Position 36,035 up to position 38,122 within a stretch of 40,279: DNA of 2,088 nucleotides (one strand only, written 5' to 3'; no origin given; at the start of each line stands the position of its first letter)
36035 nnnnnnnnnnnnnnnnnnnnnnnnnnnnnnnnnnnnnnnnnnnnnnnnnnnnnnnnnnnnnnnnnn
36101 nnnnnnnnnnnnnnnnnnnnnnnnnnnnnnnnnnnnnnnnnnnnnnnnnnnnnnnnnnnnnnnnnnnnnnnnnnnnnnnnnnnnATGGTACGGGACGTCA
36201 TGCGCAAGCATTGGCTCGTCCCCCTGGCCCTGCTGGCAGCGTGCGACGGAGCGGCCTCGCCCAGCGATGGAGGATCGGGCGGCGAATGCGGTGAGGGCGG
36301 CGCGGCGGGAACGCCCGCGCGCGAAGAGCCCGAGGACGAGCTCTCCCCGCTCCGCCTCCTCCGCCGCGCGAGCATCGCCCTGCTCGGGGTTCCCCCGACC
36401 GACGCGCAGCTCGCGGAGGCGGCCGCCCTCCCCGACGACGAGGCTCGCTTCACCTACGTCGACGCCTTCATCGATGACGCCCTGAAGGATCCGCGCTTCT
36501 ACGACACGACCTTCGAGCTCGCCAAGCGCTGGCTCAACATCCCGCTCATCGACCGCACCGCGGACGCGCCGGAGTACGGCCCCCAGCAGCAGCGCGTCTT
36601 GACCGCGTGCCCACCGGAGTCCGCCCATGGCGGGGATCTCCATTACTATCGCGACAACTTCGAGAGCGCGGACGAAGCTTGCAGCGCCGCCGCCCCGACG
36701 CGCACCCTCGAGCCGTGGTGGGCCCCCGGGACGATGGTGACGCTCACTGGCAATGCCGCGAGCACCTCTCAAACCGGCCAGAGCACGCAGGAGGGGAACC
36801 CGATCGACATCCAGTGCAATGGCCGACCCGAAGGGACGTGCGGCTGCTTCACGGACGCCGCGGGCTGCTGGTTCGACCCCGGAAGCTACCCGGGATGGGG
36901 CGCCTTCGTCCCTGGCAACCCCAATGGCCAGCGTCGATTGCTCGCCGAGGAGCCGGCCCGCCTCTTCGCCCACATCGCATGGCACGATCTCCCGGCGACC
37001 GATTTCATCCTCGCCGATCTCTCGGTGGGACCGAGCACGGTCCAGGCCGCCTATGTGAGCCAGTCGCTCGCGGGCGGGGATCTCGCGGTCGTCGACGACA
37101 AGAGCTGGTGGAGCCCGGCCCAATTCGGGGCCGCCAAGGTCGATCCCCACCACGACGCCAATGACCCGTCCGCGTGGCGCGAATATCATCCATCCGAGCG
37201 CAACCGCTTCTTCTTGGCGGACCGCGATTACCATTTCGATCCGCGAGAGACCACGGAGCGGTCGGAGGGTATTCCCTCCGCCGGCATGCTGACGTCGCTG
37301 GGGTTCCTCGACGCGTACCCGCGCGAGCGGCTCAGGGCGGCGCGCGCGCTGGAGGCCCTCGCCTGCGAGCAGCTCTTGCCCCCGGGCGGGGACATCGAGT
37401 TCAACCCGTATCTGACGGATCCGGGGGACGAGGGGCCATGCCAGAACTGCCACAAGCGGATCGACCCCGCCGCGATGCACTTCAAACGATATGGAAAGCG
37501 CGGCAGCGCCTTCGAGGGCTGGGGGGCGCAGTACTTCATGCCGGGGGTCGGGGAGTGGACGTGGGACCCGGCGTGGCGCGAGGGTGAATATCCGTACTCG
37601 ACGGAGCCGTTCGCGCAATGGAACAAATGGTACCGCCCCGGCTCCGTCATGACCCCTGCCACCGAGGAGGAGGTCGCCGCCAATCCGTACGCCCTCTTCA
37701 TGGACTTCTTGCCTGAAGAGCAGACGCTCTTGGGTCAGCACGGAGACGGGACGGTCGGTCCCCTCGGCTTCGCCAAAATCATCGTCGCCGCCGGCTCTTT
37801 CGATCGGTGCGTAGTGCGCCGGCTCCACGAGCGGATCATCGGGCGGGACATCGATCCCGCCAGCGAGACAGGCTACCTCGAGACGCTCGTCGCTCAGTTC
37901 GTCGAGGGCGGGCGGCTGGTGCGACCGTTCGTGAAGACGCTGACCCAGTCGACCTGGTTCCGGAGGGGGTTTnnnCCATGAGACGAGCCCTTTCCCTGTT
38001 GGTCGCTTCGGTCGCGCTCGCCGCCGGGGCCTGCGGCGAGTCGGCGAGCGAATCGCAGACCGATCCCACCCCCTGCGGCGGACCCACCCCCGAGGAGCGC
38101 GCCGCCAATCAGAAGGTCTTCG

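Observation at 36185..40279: Three-gene secreted cluster: two CxxCH-motif lipoproteins plus a Tat-signal partner (truncated by the window)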

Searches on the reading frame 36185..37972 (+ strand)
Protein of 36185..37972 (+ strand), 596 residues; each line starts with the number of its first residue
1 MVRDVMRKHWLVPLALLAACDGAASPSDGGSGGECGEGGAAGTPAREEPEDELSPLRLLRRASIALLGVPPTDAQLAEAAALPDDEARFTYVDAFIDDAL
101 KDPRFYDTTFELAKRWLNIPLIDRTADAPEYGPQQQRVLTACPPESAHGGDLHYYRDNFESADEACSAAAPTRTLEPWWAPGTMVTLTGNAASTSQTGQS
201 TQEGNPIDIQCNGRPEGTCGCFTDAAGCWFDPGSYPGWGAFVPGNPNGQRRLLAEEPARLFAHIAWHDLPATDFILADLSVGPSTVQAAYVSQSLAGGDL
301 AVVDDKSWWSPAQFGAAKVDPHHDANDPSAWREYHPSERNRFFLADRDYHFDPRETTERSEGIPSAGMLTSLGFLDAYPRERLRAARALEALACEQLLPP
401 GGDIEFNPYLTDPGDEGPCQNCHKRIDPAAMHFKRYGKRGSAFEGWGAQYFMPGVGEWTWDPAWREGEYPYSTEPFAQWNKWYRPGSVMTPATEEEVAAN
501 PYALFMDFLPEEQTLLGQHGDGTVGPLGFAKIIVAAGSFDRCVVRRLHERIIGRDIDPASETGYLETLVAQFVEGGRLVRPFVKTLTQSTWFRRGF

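Call 9: search_protein_families(library=pfam, proteins=[window:36185-37972:+], max_evalue=1)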
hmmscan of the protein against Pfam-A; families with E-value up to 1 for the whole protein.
window:36185-37972:+ (596 aa): 2 families
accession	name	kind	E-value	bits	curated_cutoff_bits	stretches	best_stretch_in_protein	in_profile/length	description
PF07583.16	PSCyt2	-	5.8e-05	23.6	29.8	1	48-120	16-81/209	Protein of unknown function (DUF1549)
PF07627.16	PSCyt3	-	0.013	16.2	27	1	416-441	68-93/98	Protein of unknown function (DUF1588)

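Call 10: search_protein_families(library=ncbifam, proteins=[window:36185-37972:+], max_evalue=1)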
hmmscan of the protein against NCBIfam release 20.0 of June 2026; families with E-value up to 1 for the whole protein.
window:36185-37972:+ (596 aa): 0 families

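Call 15: find_homologous_proteins(query=window:36185-37972:+)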
Query window:36185-37972:+ (596 aa): 186 proteins with E <= 0.001 among 8000 candidates; the best 120 are listed.
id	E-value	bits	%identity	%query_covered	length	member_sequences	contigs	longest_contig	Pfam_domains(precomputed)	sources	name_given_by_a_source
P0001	0.0e+0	1415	100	100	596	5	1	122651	-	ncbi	-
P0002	0.0e+0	1128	80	99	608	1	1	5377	PF07583.17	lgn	-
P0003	1.3e-288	977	69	99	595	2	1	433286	PF07583.17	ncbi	ncbi:MAG: DUF1549 domain-containing protein [Polyangiaceae bacterium]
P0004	1.5e-286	970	70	99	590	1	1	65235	PF07583.17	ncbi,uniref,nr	ncbi:hypothetical protein [Polyangium sp. 6x1]|uniref:hypothetical protein n=1 Tax=Polyangium sp. 6x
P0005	3.6e-286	969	69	98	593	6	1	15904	-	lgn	-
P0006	1.1e-282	957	70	99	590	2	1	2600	PF07583.17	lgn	-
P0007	1.3e-281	954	71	92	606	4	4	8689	PF07583.17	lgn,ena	-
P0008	1.2e-280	951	68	99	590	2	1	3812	-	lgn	-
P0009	6.9e-280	948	67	99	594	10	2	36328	-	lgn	-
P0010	7.1e-280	948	71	92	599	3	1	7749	PF07583.17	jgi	jgi:hypothetical protein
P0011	3.9e-278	942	69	96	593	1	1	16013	PF07583.17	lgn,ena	-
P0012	2.2e-275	933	69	92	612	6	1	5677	PF07583.17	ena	-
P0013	2.5e-275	933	67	99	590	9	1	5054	PF07583.17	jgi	-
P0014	1.2e-274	931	68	95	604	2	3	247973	PF07583.17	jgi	jgi:hypothetical protein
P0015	1.8e-273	927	69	92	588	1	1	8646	PF07583.17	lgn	-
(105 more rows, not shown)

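Call 25: search_protein_families(library=pfam, alignment_id=A3, max_evalue=0.01)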
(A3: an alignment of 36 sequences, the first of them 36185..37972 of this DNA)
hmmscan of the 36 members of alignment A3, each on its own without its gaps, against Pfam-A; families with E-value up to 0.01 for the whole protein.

A. member 1, window:36185-37972:+ (596 aa): 1 family
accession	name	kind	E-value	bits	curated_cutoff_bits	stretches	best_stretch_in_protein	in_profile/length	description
PF07583.16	PSCyt2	-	5.8e-05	23.6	29.8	1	48-120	16-81/209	Protein of unknown function (DUF1549)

B. families by the number of members that match (of 36 scanned): 4 families
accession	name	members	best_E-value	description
PF07583.16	PSCyt2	35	4.9e-08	Protein of unknown function (DUF1549)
PF07627.16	PSCyt3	14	0.0005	Protein of unknown function (DUF1588)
PF07624.16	PSD2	11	1.4e-05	Protein of unknown function (DUF1585)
PF07631.16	PSD4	2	0.0003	Protein of unknown function (DUF1592)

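Call 27: predict_structure(alignment_id=A3)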
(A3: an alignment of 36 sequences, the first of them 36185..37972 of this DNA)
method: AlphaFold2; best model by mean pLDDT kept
length: 596 residues; sequences in the alignment: 36
mean_pLDDT: 83.1   pTM: 0.84
mean pLDDT of the five models: 83.1, 79.8, 78.9, 78.0, 77.3
residues with pLDDT >= 90: 314; 70-90: 162; 50-70: 72; < 50: 48
segments of 3 or more residues with pLDDT < 50: 1-11, 18-44, 125-130
pLDDT, mean of each block of 10 residues (from residue 1): 39 49 34 38 53 92 97 97 96 98 98 92 50 75 97 92 96 95 95 93 87 86 92 79 82 94 98 98 93 84 90 86 91 94 93 89 95 83 88 79 59 56 79 79 62 78 64 54 75 89 88 90 96 97 97 91 96 98 96 84
secondary structure, 60 per line:
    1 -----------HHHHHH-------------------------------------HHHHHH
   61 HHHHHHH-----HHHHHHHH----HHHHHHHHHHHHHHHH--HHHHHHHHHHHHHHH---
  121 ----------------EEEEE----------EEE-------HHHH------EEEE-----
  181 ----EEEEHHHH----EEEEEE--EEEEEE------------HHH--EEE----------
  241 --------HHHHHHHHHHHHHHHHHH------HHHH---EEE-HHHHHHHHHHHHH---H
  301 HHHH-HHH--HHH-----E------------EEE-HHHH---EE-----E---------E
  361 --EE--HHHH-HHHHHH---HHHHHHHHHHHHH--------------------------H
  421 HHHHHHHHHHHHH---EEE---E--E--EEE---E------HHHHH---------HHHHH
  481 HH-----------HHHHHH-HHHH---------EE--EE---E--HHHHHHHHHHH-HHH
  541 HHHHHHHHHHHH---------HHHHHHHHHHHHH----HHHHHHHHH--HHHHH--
elements in order: H12-17 H55-67 H73-80 H85-100 H103-117 E137-141 E152-154 H162-165 E172-175 E185-188 H189-192 E197-202 E205-210 E228-230 H249-266 H273-276 E280-282 H284-296 H300-304 E332-334 H336-339 H367-370 H372-377 H381-393 H420-433 E437-439 E449-451 H462-466 H476-482 H494-499 H501-504 H526-536 H538-552 H562-574 H579-587 H590-594

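Call 29: search_solved_structures(query=A3, max_evalue=1)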
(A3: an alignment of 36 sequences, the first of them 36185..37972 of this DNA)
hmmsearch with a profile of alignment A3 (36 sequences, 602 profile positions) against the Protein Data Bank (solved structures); distinct sequences matched with E-value up to 1: 6.
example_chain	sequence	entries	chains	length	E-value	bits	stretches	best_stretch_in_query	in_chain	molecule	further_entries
5l0p_A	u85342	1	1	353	0.27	12.8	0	462-512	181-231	Transcription factor ETV6, Transcription factor ETV6, Transcription factor ETV6, Ferric up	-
9o0h_B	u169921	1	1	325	0.33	12.5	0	465-512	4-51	Transcription factor ETV6,Non-receptor tyrosine-protein kinase TNK1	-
1jnr_B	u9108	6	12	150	0.38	12.2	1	387-474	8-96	adenylylsulfate reductase | adenylylsulfate reductase, subunit B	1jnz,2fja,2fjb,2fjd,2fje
9rwm_A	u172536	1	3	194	0.73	11.3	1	208-293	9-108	A disintegrin and metalloproteinase with thrombospondin motifs 5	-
9e4q_A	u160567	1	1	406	0.78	11.2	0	465-512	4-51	Transcription factor ETV6,DARPin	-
7n2b_A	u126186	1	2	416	0.86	11.1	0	465-512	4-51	Transcription factor ETV6,Transcription factor ETV6,Transcription factor ETV6,3TEL-rigid-D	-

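Call 73: list_cluster_members(proteins=[window:36185-37972:+, window:37978-38988:+, L001:3255-4853:+])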
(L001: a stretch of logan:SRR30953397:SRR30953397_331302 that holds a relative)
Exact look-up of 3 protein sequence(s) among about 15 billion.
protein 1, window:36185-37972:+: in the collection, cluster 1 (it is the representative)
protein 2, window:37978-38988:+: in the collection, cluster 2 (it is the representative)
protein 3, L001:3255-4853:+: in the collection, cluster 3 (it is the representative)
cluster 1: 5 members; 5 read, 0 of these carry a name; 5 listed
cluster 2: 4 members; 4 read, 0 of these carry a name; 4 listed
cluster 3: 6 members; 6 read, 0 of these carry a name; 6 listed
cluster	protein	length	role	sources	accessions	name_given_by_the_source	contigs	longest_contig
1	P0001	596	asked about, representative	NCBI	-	-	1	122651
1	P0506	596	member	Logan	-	-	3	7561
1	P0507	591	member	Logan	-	-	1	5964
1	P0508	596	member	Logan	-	-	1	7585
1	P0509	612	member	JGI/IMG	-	-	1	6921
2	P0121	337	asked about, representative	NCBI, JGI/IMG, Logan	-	-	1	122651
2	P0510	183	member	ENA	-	-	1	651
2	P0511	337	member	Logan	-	-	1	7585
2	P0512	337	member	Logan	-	-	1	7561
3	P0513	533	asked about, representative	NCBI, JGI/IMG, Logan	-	-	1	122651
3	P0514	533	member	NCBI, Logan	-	-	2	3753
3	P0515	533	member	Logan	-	-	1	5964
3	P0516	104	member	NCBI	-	-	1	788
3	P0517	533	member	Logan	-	-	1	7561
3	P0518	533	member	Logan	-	-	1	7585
